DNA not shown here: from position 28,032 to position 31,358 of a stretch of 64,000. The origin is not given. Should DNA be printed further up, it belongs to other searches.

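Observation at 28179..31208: Tandem-fused double PilB/GspE secretion ATPase in a single 1009-aa polypeptide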

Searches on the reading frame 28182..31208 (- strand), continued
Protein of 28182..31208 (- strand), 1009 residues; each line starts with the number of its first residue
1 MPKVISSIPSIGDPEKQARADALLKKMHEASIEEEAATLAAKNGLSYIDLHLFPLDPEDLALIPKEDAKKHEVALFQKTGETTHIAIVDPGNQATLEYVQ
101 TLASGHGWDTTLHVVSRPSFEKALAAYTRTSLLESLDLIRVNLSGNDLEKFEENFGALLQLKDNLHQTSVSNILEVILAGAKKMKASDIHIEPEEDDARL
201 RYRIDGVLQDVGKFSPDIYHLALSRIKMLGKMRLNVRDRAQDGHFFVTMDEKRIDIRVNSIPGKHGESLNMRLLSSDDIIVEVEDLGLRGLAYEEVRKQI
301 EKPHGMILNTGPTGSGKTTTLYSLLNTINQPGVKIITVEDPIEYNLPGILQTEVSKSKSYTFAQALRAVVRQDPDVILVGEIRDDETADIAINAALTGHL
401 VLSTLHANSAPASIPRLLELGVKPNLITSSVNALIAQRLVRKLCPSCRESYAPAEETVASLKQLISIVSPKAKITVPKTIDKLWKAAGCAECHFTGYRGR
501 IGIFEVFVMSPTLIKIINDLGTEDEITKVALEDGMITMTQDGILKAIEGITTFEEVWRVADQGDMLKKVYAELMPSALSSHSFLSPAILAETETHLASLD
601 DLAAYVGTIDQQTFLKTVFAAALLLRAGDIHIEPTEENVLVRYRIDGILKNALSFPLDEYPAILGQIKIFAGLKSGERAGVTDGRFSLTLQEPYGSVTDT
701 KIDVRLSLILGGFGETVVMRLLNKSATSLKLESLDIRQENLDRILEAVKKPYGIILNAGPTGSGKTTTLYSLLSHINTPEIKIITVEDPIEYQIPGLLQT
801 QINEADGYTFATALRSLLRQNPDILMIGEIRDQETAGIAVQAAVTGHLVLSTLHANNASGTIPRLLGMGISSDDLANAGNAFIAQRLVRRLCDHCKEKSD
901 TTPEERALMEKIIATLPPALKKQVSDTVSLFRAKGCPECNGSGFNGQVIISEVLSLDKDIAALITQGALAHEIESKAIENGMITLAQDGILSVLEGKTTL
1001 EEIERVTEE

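Call 83: fold_search(model_id=the predicted structure, library=pdb)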
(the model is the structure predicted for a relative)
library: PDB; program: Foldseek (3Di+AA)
matches with E <= 10: 1822; with E <= 0.001: 307
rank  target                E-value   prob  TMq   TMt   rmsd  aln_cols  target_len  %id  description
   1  4pht_C                3.7e-44  1.00  0.26  0.58  23.5       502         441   34  ATPase GspE in complex with the cytoplasmic domain of GspL from the Vibrio vulnificus type II Secretion system (released 2014-11-26)
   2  4pht_B                4.1e-44  1.00  0.26  0.58  23.6       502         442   34  ATPase GspE in complex with the cytoplasmic domain of GspL from the Vibrio vulnificus type II Secretion system (released 2014-11-26)
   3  4pht_A                5.7e-44  1.00  0.26  0.58  23.6       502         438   34  ATPase GspE in complex with the cytoplasmic domain of GspL from the Vibrio vulnificus type II Secretion system (released 2014-11-26)
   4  5oiu_B                1.0e-43  1.00  0.36  0.93   2.8       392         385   40  Crystal structure of PilF type IV pilus assembly ATPase from Thermus thermophilus (released 2018-08-08)
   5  5zfr_C                2.0e-43  1.00  0.33  0.79   4.9       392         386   42  Crystal structure of PilB, an extension ATPase motor of Type IV pilus, from Geobacter sulfurreducens (released 2018-09-19)
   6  5tsh_E                3.1e-43  1.00  0.36  0.90   3.0       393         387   42  PilB from Geobacter metallireducens bound to AMP-PNP (released 2017-05-17)
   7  5it5_A                3.7e-43  1.00  0.36  0.93   2.5       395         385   39  Thermus thermophilus PilB core ATPase region (released 2016-10-19)
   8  5oiu_C                9.2e-43  1.00  0.32  0.77   5.3       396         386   42  Crystal structure of PilF type IV pilus assembly ATPase from Thermus thermophilus (released 2018-08-08)
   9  5zfr_B                1.1e-42  1.00  0.35  0.86   3.5       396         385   43  Crystal structure of PilB, an extension ATPase motor of Type IV pilus, from Geobacter sulfurreducens (released 2018-09-19)
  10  5tsh_F                1.1e-42  1.00  0.35  0.89   3.4       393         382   43  PilB from Geobacter metallireducens bound to AMP-PNP (released 2017-05-17)
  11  5zfr_A                2.7e-42  1.00  0.35  0.89   3.3       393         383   43  Crystal structure of PilB, an extension ATPase motor of Type IV pilus, from Geobacter sulfurreducens (released 2018-09-19)
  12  5tsh_A                5.9e-42  1.00  0.35  0.91   3.0       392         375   43  PilB from Geobacter metallireducens bound to AMP-PNP (released 2017-05-17)
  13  5tsh_C                8.1e-42  1.00  0.36  0.91   3.1       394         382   42  PilB from Geobacter metallireducens bound to AMP-PNP (released 2017-05-17)
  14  1p9w                  8.6e-42  1.00  0.33  0.82   4.1       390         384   41  Crystal Structure of Vibrio cholerae putative NTPase EpsE (released 2003-10-14)
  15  5tsh_D                9.6e-42  1.00  0.33  0.80   5.0       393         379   43  PilB from Geobacter metallireducens bound to AMP-PNP (released 2017-05-17)
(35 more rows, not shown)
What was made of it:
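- On PilT/PilU retraction ATPase: Foldseek TMt is 0.7-0.8 against 0.9 (call 83).
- Foldseek TMt is 0.90-0.93 to PilB/PilF chains (call 83).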

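Call 87: find_encoding_contigs(protein=P0142, flank=8000, max_places=1)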
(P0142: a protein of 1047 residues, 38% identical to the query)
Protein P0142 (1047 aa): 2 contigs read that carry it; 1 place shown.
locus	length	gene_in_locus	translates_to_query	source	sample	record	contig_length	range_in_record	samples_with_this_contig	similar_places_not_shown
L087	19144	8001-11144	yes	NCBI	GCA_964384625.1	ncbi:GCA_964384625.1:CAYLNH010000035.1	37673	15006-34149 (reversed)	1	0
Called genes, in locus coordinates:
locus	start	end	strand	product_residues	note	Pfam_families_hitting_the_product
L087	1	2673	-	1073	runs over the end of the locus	PF06452:CBM9_1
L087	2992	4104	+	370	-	PF01168:Ala_racemase_N, PF00842:Ala_racemase_C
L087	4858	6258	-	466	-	PF00884:Sulfatase, PF01663:Phosphodiest (faint), PF02995:DUF229 (faint), PF16347:SGSH_C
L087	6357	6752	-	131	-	-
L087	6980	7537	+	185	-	PF07638:Sigma70_ECF, PF04542:Sigma70_r2, PF08281:Sigma70_r4_2, PF04545:Sigma70_r4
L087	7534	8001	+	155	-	PF13490:zf-HC2 (weak), PF12728:HTH_17 (weak)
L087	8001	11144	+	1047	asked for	PF00482:T2SSF (weak), PF13191:AAA_16 (faint), PF00482:T2SSF, PF00437:T2SSE, PF13401:AAA_22 (faint), PF20720:nSTAND3 (faint), PF25199:nSTAND_NTPase5 (faint), PF00437:T2SSE, +1 more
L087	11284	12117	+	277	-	-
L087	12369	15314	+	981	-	-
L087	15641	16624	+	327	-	PF20030:bpMoxR, PF07726:AAA_3, PF07728:AAA_5, PF17863:AAA_lid_2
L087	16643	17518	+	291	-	PF01882:DUF58, PF13519:VWA_2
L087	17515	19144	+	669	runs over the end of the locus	PF07584:BatA (weak), PF13519:VWA_2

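Call 88: find_encoding_contigs(protein=P0129, flank=8000, max_places=1)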
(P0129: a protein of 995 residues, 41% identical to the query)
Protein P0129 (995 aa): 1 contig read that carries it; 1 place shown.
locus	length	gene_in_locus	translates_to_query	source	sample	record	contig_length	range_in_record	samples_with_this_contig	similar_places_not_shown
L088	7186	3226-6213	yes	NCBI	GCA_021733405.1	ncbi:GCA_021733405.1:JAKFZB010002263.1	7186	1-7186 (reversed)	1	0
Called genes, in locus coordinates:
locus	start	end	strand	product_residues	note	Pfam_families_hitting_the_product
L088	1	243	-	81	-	?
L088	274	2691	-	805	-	PF02739:5_3_exonuc_N, PF01367:5_3_exonuc, PF00476:DNA_pol_A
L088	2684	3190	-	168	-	PF02367:TsaE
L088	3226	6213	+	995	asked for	PF00437:T2SSE, PF20720:nSTAND3 (faint), PF02399:Herpes_ori_bp (faint), PF25199:nSTAND_NTPase5 (faint), PF02492:cobW (faint), PF13173:AAA_14 (faint), PF13401:AAA_22 (faint), PF00437:T2SSE, +1 more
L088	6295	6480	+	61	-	-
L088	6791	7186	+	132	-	?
